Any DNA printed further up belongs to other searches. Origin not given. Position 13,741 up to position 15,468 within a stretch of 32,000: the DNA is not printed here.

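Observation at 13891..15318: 475-aa ORF with a RecB/Cas4-type PD-(D/E)XK signature: candidate stand-alone nuclease of unknown biology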

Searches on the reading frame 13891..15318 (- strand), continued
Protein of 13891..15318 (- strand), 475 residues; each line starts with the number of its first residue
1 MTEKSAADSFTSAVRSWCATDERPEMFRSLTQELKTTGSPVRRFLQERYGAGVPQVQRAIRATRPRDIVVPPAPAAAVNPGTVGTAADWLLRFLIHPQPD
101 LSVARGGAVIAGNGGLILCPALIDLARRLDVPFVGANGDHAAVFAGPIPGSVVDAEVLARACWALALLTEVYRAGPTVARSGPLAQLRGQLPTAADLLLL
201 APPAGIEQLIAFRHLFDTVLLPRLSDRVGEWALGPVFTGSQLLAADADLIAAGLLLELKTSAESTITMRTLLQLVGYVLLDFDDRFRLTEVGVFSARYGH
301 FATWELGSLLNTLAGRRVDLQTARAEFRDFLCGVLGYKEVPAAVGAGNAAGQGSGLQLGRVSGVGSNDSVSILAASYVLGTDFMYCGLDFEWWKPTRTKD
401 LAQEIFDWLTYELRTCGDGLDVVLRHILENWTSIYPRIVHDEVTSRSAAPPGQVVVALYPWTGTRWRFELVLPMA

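Call 27: search_protein_families(library=padloc, proteins=[L023:2-5767:+, L023:5767-8004:+, L023:8001-8927:+, L023:9106-9555:+, L017:10315-11025:-], max_evalue=0.001)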
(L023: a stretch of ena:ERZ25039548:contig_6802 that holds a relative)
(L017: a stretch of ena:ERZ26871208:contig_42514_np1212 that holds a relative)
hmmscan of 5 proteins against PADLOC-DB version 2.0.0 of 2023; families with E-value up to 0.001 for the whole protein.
L023:2-5767:+ (1921 aa): 28 families (the best 25 are shown)
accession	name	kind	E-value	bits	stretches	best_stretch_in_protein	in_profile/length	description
PDLC00037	DruE3|DruE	-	5.2e-39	131.8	3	817-1154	1033-1344/2055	SNF2 family N-terminal domain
PDLC00013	DruE1|DruE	-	1.3e-35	120.8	2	832-1500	1067-1689/1776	SNF2 family N-terminal domain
PDLC00015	DruE2|DruE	-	9.1e-35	117.7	4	756-898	1075-1222/1887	SNF2 family N-terminal domain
PDLC00014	DruE2|DruE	-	6.2e-29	98.2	3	757-903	1106-1256/1928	SNF2 family N-terminal domain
PDLC00035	DruE3|DruE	-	1e-28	97.7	2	817-1204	1036-1399/1460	SNF2 family N-terminal domain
PDLC00036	DruE3|DruE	-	3.5e-27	92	2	815-1488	1024-1652/2023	SNF2 family N-terminal domain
PDLC00051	DruE4|DruE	-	3.6e-27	92.4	2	743-939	1019-1219/1829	SNF2 family N-terminal domain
PDLC02503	BrxHI|BrxHII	-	6.3e-18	62.4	1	828-906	286-359/698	BrxHI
PDLC03960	SngC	-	4.4e-15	53.5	1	819-900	295-372/720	-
PDLC02896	DpdJ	-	3.5e-13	46.2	2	846-889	581-624/1487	DpdJ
PDLC02569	DrmA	-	4.4e-13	45.9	1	822-890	810-874/1095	DrmA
PDLC02501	BrxHI|BrxHII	-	5.4e-11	39.3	1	847-904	300-357/925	BrxHI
PDLC03928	PsyrT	-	9.1e-10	35.5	1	815-894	266-340/689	-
PDLC02864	DpdF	-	9e-09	32.6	1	820-888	265-327/610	DpdF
PDLC02893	DpdJ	-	6.9e-08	28.9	1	845-891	591-637/876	DpdJ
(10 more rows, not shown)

L023:5767-8004:+ (745 aa): 33 families (the best 25 are shown)
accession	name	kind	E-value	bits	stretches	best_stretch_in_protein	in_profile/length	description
PDLC01087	C3a187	-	2.4e-28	97.3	2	486-729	320-544/559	NERD+UvrD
PDLC00132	GajB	-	3.9e-24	83.3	3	440-560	167-294/625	UrvD helicase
PDLC00117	GajB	-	4.8e-23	79.5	2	664-730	517-576/604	UrvD helicase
PDLC03802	RTasHel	-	1.7e-21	74.7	3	487-653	194-343/675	DRT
PDLC00114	GajB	-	7.8e-19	65.7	3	440-654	168-383/635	UrvD helicase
PDLC00108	GajB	-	7.1e-13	46.3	1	626-730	316-416/445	UrvD helicase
PDLC00103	GajB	-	1.4e-12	45.4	2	487-652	213-378/612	UrvD helicase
PDLC00104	GajB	-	1.4e-12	45.1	1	664-726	506-562/574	UrvD helicase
PDLC00127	GajB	-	1.9e-12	44.5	1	665-726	509-564/594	UrvD helicase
PDLC00107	GajB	-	1.4e-10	38.4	1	488-535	218-264/587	UrvD helicase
PDLC00135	GajB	-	5.7e-10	36.7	1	275-317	23-65/603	UrvD helicase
PDLC00112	GajB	-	4.7e-09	33.4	0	664-727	497-556/581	UrvD helicase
PDLC00144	GajB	-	5e-08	30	0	487-651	162-326/559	UrvD helicase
PDLC00141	GajB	-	1.2e-07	28.5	0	459-639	138-312/572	UrvD helicase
PDLC00148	GajB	-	2.1e-07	28.3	0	655-731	289-356/369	UrvD helicase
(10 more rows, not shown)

L023:8001-8927:+ (308 aa): 0 families

L023:9106-9555:+ (149 aa): 0 families

L017:10315-11025:- (236 aa): 0 families

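Call 28: fold_search(model_id=the predicted structure, library=pdb)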
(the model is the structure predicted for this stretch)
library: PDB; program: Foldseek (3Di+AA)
matches with E <= 10: 418; with E <= 0.001: 0
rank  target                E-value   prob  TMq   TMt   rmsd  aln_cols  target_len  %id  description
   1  5eaw_A                4.2e-02  0.63  0.21  0.11  16.6       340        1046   14  Crystal structure of Dna2 nuclease-helicase (released 2015-11-18)
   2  5ean_A                5.8e-02  0.69  0.24  0.13  11.4       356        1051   12  Crystal structure of Dna2 in complex with a 5' overhang DNA (released 2015-11-18)
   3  5eax_A                8.6e-02  0.51  0.22  0.11  16.2       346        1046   13  Crystal structure of Dna2 in complex with an ssDNA (released 2015-11-18)
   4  9h5u_A                9.0e-02  0.05  0.09  0.11  22.4       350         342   12  ATP-bound human mitochondrial Hsp60 double-ring complex (C1) (released 2025-11-05)
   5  8d3l_I                1.7e-01  0.72  0.15  0.29   6.0       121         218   11  Type I-C Cas4-Cas1-Cas2 complex bound to a PAM/PAM prespacer (released 2022-11-02)
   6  7ex7_C                2.1e-01  0.13  0.09  0.21  16.8       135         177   12  Crystal structure of Ebinur Lake virus cap snatching endonuclease in complex with inhibitor 16 (released 2022-02-16)
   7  3ijm_B                2.3e-01  0.41  0.14  0.36   9.5       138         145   14  The structure of a restriction endonuclease-like fold superfamily protein from Spirosoma linguale. (released 2009-09-22)
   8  1xyg_A                2.4e-01  0.54  0.10  0.13   7.9       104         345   13  X-RAY STRUCTURE OF GENE PRODUCT FROM ARABIDOPSIS THALIANA AT2G19940 (released 2004-11-23)
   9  4bxi                  2.7e-01  0.57  0.10  0.27  11.2       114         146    9  Crystal structure of ATP binding domain of AgrC from Staphylococcus aureus (released 2014-06-04)
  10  6vu7_C                2.7e-01  0.23  0.10  0.24  10.9       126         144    9  Crystal structure of YbjN, a putative transcription regulator from E. coli (released 2020-03-11)
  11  2cvo_D                2.9e-01  0.41  0.10  0.13   7.6       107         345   12  Crystal structure of putative N-acetyl-gamma-glutamyl-phosphate reductase (AK071544) from rice (Oryza sativa) (released 2005-12-06)
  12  2cvo_A                2.9e-01  0.38  0.10  0.13   7.6       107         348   12  Crystal structure of putative N-acetyl-gamma-glutamyl-phosphate reductase (AK071544) from rice (Oryza sativa) (released 2005-12-06)
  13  7ewu_A                2.9e-01  0.11  0.09  0.21  16.7       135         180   12  Crystal structure of Ebinur Lake virus cap snatching endonuclease (WT) (released 2022-01-26)
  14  4xiv_B                3.0e-01  0.41  0.11  0.18  16.4       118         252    8  Kinase and Dimerization (P3P4) of the Thermotoga maritima CheA kinase (released 2015-11-04)
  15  7ewu_B                3.0e-01  0.13  0.10  0.23  16.3       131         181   17  Crystal structure of Ebinur Lake virus cap snatching endonuclease (WT) (released 2022-01-26)
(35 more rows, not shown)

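Call 34: find_encoding_contigs(protein=window:13891-15318:-, flank=10000, max_places=3)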
Protein window:13891-15318:- (475 aa): no gene with exactly this product is on record in the collection.

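Call 35: find_encoding_contigs(protein=P0001, flank=5000, max_places=2)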
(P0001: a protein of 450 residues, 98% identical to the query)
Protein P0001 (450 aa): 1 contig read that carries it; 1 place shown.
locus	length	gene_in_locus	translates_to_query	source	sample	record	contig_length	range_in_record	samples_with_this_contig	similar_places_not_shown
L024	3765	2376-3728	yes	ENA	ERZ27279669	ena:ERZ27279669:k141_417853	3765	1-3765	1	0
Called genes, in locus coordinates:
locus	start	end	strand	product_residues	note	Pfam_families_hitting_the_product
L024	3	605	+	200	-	?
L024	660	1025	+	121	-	PF01245:Ribosomal_L19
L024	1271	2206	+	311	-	PF10502:Peptidase_S26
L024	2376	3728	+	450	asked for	-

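Call 36: find_encoding_contigs(protein=P0043, flank=8000, max_places=1)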
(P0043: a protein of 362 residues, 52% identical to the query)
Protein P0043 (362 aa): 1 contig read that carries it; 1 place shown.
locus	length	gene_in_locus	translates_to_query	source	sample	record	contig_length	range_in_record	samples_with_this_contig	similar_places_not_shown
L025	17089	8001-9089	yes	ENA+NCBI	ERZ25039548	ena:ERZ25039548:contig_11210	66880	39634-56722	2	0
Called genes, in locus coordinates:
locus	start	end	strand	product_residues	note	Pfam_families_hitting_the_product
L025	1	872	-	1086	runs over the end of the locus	PF04313:HSDR_N, PF04851:ResIII, PF18766:SWI2_SNF2, PF22679:T1R_D3-like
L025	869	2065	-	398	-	PF01420:Methylase_S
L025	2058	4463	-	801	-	PF12161:HsdM_N, PF02384:N6_Mtase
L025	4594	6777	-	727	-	PF03235:GmrSD_N, PF07510:GmrSD_C, PF18755:RAMA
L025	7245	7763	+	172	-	-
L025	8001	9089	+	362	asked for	-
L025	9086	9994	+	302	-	-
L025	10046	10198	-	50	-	-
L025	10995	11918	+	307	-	-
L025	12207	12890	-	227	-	PF08798:CRISPR_assoc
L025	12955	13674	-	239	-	PF09704:Cas_Cas5d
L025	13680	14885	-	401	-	PF09344:Cas_CT1975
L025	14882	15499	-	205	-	PF09485:CRISPR_Cse2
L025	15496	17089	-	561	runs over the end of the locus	PF09481:CRISPR_Cse1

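Call 43: find_related_loci(query=A2, collection=metagenome_contigs, flank=7000)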
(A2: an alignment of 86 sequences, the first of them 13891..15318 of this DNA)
Query A2 (475 aa) in metagenome_contigs; peptide patterns used: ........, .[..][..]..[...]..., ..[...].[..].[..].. (x = any residue, [..] = any of these).
569 stretches matched a pattern; 300 encode a relative of the query (tblastn E <= 1e-3); the best 80 are kept; 80 distinct loci.
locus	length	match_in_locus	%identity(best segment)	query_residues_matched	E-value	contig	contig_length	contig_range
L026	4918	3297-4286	53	1-331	3e-104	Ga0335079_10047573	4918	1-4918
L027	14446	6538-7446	53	28-331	2e-94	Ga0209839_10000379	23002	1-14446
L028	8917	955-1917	52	30-352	2e-93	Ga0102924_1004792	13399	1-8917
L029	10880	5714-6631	53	23-331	7e-93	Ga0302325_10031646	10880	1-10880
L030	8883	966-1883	53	23-331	7e-93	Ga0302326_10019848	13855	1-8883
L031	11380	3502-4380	55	52-331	2e-92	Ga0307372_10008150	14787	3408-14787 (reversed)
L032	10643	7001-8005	53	22-331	3e-91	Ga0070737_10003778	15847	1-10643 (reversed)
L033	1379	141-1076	53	20-332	9e-98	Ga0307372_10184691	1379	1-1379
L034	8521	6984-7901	51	30-335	1e-89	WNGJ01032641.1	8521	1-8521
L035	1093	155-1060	51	28-331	2e-97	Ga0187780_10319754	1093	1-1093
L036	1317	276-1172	54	27-331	6e-93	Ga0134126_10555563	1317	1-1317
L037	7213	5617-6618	50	20-331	4e-86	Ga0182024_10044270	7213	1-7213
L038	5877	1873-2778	51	30-331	1e-85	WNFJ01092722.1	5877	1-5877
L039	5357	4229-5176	49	16-331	1e-85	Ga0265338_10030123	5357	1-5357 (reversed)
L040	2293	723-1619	52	30-331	1e-88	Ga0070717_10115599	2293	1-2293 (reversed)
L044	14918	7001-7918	51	19-331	3e-83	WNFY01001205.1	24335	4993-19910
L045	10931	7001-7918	51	19-331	3e-83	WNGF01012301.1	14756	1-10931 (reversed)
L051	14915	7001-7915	48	28-331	2e-82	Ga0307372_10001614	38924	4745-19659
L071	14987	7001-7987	47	24-353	1e-76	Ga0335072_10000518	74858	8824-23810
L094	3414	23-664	55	118-331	9e-66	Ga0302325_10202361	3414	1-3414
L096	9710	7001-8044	43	29-339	2e-67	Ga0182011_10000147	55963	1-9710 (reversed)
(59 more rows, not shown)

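Call 48: search_protein_families(library=pfam, proteins=[L044:7942-8997:+, L096:43-2502:+, L051:1789-3666:-, L030:1934-2599:+, L071:2993-6334:-, L071:9892-11145:+, L045:9030-10769:-, L094:688-1617:+, L027:1058-6295:-, L071:7999-9744:+], max_evalue=0.001)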
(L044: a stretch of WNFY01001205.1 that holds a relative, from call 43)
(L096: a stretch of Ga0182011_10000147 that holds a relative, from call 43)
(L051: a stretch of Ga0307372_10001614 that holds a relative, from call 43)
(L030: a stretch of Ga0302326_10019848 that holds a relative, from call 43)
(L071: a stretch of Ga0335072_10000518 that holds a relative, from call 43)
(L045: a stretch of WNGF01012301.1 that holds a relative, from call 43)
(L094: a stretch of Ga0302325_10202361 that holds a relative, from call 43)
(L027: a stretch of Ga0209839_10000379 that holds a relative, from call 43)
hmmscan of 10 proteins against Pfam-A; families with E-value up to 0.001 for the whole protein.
L044:7942-8997:+ (351 aa): 2 families
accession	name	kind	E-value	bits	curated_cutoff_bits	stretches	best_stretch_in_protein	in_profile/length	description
PF00589.27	Phage_integrase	-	3.2e-24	86.1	27.1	1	158-336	3-170/172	Phage integrase family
PF02899.23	Phage_int_SAM_1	-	9e-12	45.5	22.3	1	64-129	14-79/83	Phage integrase, N-terminal SAM-like domain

L096:43-2502:+ (819 aa): 4 families
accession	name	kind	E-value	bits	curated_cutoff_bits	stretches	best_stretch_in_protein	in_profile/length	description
PF02384.22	N6_Mtase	-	7.3e-48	163.9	20.4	1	133-402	4-270/311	N-6 DNA Methylase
PF01420.25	Methylase_S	-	2.2e-13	51.2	22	1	637-770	3-142/168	Type I restriction modification DNA specificity domain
PF01170.24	UPF0020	-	4.2e-08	33.6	22.3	1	165-331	20-183/197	RMKL-like, methyltransferase domain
PF07669.17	Eco57I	-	7e-05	23.4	25.3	1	258-338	70-158/171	Eco57I restriction-modification methylase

L051:1789-3666:- (625 aa): 3 families
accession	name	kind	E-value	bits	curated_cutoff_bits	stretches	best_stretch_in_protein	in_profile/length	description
PF12696.13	TraG-D_C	-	1.5e-18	67.3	22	1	414-499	1-86/126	TraM recognition site of TraD and TraG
PF10412.15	TrwB_AAD_bind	-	8.2e-12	45.1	20.5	1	226-493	76-324/387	Type IV secretion-system coupling protein DNA-binding domain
PF02534.20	T4SS-DNA_transf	-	1.2e-11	44.5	20.1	1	156-496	40-386/468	Type IV secretory system Conjugative DNA transfer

L030:1934-2599:+ (221 aa): 2 families
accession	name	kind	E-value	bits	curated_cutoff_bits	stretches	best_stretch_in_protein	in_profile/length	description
PF00239.26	Resolvase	-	2.6e-48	164.2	23.3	1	34-167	2-144/145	Resolvase, N terminal domain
PF02796.21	HTH_7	-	1.7e-07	31.7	23.8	1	175-212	6-43/45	Helix-turn-helix domain of resolvase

L071:2993-6334:- (1113 aa): 8 families
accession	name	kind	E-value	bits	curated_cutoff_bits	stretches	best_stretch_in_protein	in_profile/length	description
PF07228.17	SpoIIE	-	1.5e-50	172.2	25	1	927-1110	1-191/192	Stage II sporulation protein E (SpoIIE)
PF08448.16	PAS_4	-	2.2e-10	41.2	23.1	1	573-686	1-110/110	PAS fold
PF01590.32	GAF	-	5.9e-06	27.3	22.4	1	716-870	4-133/133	GAF domain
PF00989.32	PAS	-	3.7e-05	24.1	22.6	1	568-610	2-44/113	PAS fold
PF13185.12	GAF_2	-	5.9e-05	23.7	28.6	1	806-871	69-136/136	GAF domain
PF13188.13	PAS_8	-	0.00025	21.3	21.8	1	569-610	3-45/65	PAS domain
PF13426.13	PAS_9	-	0.00029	21.5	27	1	577-683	1-103/103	PAS domain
PF13492.12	GAF_3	-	0.00033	21.5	27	1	823-872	81-129/129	GAF domain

L071:9892-11145:+ (417 aa): 0 families

L045:9030-10769:- (579 aa): 0 families

L094:688-1617:+ (309 aa): 0 families

L027:1058-6295:- (1745 aa): 3 families
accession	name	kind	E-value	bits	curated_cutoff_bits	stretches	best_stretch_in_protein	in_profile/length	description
PF00270.35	DEAD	-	1.4e-27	96.9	26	1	113-293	2-162/167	DEAD/DEAH box helicase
PF00271.37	Helicase_C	-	1.8e-11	44.7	23.5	1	971-1044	37-110/110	Helicase conserved C-terminal domain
PF09369.15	MZB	-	2e-05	25.6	24.2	1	1510-1604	4-80/80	MrfA Zn-binding domain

L071:7999-9744:+ (581 aa): 1 family
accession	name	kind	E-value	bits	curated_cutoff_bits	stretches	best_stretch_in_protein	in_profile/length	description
PF07940.18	Hepar_II_III_C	-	4.2e-08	33.4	24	1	340-537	37-221/237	Heparinase II/III-like, C-terminal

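Call 49: search_protein_families(library=padloc, proteins=[L044:7942-8997:+, L096:43-2502:+, L051:1789-3666:-, L030:1934-2599:+, L071:2993-6334:-, L071:9892-11145:+, L045:9030-10769:-, L094:688-1617:+, L027:1058-6295:-, L071:7999-9744:+], max_evalue=0.00001)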
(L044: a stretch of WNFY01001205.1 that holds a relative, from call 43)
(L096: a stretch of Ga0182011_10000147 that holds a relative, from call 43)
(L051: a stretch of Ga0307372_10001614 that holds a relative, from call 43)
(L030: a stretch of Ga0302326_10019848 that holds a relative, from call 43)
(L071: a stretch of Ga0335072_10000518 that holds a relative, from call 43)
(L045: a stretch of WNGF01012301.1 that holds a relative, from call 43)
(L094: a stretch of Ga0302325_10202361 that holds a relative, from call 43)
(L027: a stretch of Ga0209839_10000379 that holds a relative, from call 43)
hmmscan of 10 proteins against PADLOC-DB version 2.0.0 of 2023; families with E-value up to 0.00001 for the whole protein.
L044:7942-8997:+ (351 aa): 0 families

L096:43-2502:+ (819 aa): 96 families (the best 25 are shown)
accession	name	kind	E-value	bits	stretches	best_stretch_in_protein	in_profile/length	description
PDLC03021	MTase_I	-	9.9e-96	319.5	1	3-468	4-475/491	Type I methyltransferase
PDLC03188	Specificity_I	-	6.3e-61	204.6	1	636-780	261-403/458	Type I specificity subunit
PDLC03026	MTase_I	-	3.2e-59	199.4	1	28-398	28-391/487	Type I methyltransferase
PDLC03025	MTase_I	-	2.1e-51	173.3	1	28-378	27-383/569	Type I methyltransferase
PDLC03099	Specificity_I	-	9e-36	121.9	1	635-799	2-159/405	Type I specificity subunit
PDLC03036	MTase_I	-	5.1e-35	119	1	131-376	192-441/635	Type I methyltransferase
PDLC04134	mad2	-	8.3e-35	118.5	1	7-405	142-485/492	mads_2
PDLC03073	Specificity_I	-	1.1e-32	111.7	2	657-783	271-394/437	Type I specificity subunit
PDLC03082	Specificity_I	-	3.6e-29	100.3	1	635-764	187-318/368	Type I specificity subunit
PDLC03173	Specificity_I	-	1.7e-28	98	1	454-612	49-212/463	Type I specificity subunit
PDLC03018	MTase_I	-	9.4e-27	91.7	2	135-195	290-349/749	Type I methyltransferase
PDLC03034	MTase_I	-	1.3e-25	87.8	2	135-206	309-379/672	Type I methyltransferase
PDLC03318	MTase_II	-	2.8e-24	83.5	2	136-201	328-392/723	Type II methyltransferase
PDLC03144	Specificity_I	-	2.6e-23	81.2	2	639-778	197-346/388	Type I specificity subunit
PDLC03218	MTase_II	-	2.8e-23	80.3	1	137-365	250-482/532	Type II methyltransferase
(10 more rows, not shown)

L051:1789-3666:- (625 aa): 0 families

L030:1934-2599:+ (221 aa): 0 families

L071:2993-6334:- (1113 aa): 0 families

L071:9892-11145:+ (417 aa): 0 families

L045:9030-10769:- (579 aa): 0 families

L094:688-1617:+ (309 aa): 0 families

L027:1058-6295:- (1745 aa): 20 families
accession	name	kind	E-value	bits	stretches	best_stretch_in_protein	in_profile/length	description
PDLC00037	DruE3|DruE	-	2.2e-88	295.6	2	974-1377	1031-1430/2055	SNF2 family N-terminal domain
PDLC00013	DruE1|DruE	-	1.2e-84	283.3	3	969-1380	1038-1443/1776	SNF2 family N-terminal domain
PDLC00015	DruE2|DruE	-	1.3e-76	256.5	4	993-1105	1152-1276/1887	SNF2 family N-terminal domain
PDLC00035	DruE3|DruE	-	1.5e-75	252.8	2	42-439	26-437/1460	SNF2 family N-terminal domain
PDLC00014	DruE2|DruE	-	2.1e-72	242.3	4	998-1105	1198-1305/1928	SNF2 family N-terminal domain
PDLC00051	DruE4|DruE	-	3.1e-65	218.6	3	975-1107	1089-1232/1829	SNF2 family N-terminal domain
PDLC00036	DruE3|DruE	-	9.4e-57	190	2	113-323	95-314/2023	SNF2 family N-terminal domain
PDLC02503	BrxHI|BrxHII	-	3e-26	90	2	111-292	25-195/698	BrxHI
PDLC02896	DpdJ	-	6.7e-22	75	1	209-292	328-413/1487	DpdJ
PDLC03960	SngC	-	1.2e-21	75.1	1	110-293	24-197/720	-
PDLC02501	BrxHI|BrxHII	-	5e-19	65.9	1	111-292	24-196/925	BrxHI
PDLC02569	DrmA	-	6.3e-15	52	1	1001-1064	831-893/1095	DrmA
PDLC02570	DrmA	-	2.4e-13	47.3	1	957-1065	541-646/851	DrmA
PDLC03928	PsyrT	-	7.7e-12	42.3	1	972-1067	264-359/689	-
PDLC02864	DpdF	-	2e-11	41.4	0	972-1050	257-335/610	DpdF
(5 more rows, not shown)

L071:7999-9744:+ (581 aa): 0 families

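Call 61: find_encoding_contigs(protein=P0074, flank=10000, max_places=1)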
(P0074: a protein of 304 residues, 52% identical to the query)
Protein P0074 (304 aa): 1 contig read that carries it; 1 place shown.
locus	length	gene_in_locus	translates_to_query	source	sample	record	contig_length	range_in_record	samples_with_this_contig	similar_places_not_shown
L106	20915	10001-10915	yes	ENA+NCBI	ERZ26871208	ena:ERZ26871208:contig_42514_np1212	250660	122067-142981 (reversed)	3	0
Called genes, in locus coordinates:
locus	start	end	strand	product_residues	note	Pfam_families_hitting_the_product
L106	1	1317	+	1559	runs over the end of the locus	PF20473:MmeI_Mtase (weak), PF07669:Eco57I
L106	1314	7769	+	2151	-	PF00270:DEAD, PF00271:Helicase_C, PF09369:MZB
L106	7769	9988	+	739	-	PF00580:UvrD-helicase, PF13245:AAA_19, PF13361:UvrD_C, PF13538:UvrD_C_2 (faint)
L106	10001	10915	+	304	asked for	-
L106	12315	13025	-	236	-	-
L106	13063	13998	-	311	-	PF02481:DNA_processg_A, PF18306:LDcluster4 (faint)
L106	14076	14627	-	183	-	PF06250:YhcG_C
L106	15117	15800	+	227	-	-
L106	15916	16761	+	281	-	PF01381:HTH_3 (weak), PF13560:HTH_31, PF19054:DUF5753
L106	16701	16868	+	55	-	PF04149:DUF397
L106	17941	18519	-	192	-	-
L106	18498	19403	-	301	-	-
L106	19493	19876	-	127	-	PF12680:SnoaL_2, PF13474:SnoaL_3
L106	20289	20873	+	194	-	PF00652:Ricin_B_lectin, PF14200:RicinB_lectin_2 (faint), PF00652:Ricin_B_lectin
